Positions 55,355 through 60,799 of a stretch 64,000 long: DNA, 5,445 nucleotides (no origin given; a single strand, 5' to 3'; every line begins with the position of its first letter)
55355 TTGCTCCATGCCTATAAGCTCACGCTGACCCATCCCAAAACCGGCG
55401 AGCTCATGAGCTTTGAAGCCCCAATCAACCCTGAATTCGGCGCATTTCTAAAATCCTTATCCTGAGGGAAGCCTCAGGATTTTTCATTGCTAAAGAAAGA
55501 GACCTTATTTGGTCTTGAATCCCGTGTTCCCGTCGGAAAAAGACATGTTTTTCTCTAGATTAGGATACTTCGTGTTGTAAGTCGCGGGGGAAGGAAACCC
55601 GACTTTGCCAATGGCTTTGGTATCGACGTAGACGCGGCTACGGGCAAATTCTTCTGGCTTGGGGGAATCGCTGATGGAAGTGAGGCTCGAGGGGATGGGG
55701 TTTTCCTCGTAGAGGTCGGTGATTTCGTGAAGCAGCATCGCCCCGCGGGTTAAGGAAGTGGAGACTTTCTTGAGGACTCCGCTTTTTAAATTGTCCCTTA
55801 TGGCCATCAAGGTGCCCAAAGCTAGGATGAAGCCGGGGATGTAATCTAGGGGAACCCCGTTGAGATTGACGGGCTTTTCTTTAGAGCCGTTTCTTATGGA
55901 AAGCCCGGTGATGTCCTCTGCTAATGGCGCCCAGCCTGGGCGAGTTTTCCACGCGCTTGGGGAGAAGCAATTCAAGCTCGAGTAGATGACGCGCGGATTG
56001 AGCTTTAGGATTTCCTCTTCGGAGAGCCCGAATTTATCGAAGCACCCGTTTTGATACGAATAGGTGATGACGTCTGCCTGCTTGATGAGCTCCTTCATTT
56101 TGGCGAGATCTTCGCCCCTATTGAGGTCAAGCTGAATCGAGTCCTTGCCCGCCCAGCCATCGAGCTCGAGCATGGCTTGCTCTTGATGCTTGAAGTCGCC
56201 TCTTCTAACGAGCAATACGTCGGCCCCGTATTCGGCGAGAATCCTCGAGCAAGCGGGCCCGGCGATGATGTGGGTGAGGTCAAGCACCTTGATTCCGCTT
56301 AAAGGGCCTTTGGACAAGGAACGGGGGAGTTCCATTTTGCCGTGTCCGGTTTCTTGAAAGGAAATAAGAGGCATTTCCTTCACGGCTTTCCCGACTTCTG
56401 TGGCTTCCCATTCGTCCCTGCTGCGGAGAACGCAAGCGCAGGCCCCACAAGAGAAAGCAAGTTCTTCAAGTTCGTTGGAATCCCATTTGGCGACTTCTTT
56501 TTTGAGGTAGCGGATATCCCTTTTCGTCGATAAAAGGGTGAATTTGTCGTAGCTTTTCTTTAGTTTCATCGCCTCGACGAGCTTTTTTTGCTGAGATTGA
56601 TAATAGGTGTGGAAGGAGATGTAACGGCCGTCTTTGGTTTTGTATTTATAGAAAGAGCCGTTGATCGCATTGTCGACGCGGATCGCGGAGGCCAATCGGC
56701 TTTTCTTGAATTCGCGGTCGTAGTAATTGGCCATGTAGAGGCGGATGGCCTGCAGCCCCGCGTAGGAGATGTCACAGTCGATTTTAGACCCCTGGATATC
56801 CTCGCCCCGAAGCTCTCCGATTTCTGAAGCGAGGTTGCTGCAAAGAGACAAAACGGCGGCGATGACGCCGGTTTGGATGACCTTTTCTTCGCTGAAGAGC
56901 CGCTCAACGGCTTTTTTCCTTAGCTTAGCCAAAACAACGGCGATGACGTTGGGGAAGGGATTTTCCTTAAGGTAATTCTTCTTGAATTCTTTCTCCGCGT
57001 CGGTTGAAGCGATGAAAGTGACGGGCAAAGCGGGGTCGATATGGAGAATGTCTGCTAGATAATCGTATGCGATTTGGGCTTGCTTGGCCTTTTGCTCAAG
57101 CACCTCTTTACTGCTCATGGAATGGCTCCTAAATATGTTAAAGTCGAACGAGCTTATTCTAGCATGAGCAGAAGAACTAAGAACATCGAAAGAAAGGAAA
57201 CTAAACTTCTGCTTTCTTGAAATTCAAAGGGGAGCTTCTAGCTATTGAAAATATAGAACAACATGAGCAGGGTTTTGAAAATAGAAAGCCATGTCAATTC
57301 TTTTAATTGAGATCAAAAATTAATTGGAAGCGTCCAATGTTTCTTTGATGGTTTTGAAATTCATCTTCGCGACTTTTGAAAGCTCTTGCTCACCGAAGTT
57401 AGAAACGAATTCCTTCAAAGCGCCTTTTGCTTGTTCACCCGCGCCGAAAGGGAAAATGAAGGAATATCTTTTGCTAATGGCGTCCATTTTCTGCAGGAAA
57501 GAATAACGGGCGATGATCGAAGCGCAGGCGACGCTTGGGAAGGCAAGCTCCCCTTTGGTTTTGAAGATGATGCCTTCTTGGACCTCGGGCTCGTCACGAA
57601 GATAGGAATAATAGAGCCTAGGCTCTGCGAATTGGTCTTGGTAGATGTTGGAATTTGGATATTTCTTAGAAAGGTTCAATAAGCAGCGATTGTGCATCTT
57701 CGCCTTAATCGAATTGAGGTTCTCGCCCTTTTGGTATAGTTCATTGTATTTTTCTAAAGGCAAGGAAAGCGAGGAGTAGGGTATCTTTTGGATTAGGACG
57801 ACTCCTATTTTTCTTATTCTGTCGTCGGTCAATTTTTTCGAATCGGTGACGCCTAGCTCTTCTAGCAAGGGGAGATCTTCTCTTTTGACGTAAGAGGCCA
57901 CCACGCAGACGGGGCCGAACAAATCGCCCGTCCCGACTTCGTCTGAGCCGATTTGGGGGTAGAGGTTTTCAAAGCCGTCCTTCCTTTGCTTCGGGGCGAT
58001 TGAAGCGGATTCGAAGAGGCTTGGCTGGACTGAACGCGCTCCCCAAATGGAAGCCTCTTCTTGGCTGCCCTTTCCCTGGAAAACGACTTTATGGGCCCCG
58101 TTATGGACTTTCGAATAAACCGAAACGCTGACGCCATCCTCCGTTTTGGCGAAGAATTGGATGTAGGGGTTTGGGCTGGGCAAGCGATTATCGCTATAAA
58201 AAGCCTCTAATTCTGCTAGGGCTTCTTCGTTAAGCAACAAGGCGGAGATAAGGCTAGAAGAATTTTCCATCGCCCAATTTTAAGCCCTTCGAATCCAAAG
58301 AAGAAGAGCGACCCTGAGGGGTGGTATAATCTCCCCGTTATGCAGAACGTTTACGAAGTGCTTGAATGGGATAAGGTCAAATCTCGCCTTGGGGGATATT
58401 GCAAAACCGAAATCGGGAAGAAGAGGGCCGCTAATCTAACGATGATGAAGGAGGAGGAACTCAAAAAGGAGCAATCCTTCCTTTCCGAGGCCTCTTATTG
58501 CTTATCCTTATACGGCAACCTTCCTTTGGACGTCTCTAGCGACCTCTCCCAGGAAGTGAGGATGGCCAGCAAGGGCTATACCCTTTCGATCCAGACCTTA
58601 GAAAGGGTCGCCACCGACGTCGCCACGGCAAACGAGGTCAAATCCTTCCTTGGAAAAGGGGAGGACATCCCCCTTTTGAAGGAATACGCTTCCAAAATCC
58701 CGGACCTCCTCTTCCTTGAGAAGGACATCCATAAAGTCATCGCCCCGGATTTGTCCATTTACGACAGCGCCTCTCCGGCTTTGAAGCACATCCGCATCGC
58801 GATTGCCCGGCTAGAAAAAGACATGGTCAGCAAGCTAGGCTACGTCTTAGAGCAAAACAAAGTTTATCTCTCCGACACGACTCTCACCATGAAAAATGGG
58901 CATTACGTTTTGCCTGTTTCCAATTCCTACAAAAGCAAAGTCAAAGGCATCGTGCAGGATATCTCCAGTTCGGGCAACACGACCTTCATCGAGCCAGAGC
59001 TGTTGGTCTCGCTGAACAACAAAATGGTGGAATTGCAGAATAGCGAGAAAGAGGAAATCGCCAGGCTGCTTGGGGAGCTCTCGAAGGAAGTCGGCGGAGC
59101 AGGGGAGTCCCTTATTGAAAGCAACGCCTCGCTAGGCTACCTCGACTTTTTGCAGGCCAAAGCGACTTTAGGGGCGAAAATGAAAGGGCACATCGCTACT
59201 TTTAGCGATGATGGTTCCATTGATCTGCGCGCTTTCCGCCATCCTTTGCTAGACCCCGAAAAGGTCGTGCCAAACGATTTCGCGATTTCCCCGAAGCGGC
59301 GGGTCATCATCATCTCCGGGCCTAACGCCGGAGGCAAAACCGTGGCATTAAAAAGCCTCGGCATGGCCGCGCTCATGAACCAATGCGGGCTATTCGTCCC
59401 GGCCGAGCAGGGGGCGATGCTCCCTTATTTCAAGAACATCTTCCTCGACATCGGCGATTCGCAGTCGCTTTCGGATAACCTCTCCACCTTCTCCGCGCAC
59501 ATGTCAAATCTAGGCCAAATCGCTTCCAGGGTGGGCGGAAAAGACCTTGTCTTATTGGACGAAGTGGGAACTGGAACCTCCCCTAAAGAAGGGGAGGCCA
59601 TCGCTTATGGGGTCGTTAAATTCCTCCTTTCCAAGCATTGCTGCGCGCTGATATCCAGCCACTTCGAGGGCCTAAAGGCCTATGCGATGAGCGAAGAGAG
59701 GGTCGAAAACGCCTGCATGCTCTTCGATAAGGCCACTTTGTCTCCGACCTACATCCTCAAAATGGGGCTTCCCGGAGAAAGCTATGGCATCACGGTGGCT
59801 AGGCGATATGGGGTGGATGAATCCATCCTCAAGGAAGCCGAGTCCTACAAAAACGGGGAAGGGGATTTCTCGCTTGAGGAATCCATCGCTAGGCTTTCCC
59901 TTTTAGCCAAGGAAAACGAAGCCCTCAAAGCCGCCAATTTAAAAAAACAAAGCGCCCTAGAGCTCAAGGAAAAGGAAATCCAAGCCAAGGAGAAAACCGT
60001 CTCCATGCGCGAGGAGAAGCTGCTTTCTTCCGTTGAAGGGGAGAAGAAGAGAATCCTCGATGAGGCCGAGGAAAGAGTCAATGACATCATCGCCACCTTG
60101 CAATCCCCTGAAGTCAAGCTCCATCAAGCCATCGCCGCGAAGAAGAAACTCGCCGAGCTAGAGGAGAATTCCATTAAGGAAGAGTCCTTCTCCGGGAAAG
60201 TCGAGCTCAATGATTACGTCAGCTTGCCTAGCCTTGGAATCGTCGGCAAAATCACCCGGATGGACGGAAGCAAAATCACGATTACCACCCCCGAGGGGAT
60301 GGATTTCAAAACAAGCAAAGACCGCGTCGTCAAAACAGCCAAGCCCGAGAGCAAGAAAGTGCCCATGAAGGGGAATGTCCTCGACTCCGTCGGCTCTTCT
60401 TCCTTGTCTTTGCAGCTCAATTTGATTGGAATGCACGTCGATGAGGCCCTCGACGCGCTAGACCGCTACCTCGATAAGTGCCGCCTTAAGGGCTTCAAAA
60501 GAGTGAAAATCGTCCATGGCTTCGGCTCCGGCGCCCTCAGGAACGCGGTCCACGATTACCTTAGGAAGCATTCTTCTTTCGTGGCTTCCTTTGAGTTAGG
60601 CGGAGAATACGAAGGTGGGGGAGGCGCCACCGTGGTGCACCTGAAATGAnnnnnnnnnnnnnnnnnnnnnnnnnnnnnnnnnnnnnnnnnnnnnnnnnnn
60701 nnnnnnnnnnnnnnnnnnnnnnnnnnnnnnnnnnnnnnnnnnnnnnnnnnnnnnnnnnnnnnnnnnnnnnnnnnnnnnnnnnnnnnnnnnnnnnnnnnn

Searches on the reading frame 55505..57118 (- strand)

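Call 68: search_protein_families(library=pfam, proteins=[window:55505-57118:-], max_evalue=0.001)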
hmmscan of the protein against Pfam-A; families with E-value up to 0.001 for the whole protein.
window:55505-57118:- (537 aa): 1 family
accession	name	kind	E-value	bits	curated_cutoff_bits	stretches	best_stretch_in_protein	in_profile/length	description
PF02515.22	CoA_transf_3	-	1.9e-42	146.2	23.3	1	273-464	1-203/366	CoA-transferase family III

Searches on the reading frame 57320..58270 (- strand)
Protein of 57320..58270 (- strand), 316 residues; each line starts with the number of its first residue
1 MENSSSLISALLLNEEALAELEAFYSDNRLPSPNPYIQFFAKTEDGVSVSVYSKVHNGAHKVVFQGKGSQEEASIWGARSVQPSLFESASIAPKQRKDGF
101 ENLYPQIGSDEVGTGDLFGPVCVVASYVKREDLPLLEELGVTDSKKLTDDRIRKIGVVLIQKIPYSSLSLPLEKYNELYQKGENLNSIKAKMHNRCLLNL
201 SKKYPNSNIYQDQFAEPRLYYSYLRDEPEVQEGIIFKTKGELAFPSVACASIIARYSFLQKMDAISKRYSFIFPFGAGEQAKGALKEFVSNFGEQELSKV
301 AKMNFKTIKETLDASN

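Call 68: search_protein_families(library=pfam, proteins=[window:57320-58270:-], max_evalue=0.001)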
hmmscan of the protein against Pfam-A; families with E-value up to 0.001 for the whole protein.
window:57320-58270:- (316 aa): 2 families
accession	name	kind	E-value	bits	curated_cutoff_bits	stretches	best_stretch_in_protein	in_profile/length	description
PF01351.25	RNase_HII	-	3.8e-37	128.6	25.8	1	107-307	1-198/199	Ribonuclease HII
PF11858.14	DUF3378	-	5.1e-11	43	27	1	12-82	5-69/76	Domain of unknown function (DUF3378)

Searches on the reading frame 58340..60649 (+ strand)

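Call 68: search_protein_families(library=pfam, proteins=[window:58340-60649:+], max_evalue=0.001)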
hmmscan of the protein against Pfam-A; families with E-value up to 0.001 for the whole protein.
window:58340-60649:+ (769 aa): 2 families
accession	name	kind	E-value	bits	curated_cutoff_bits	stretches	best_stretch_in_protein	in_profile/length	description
PF00488.27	MutS_V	-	4.8e-37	128.2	30.2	1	323-503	1-183/188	MutS domain V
PF01713.27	Smr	-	3.5e-24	85.2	25.7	1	693-769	1-77/77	Smr domain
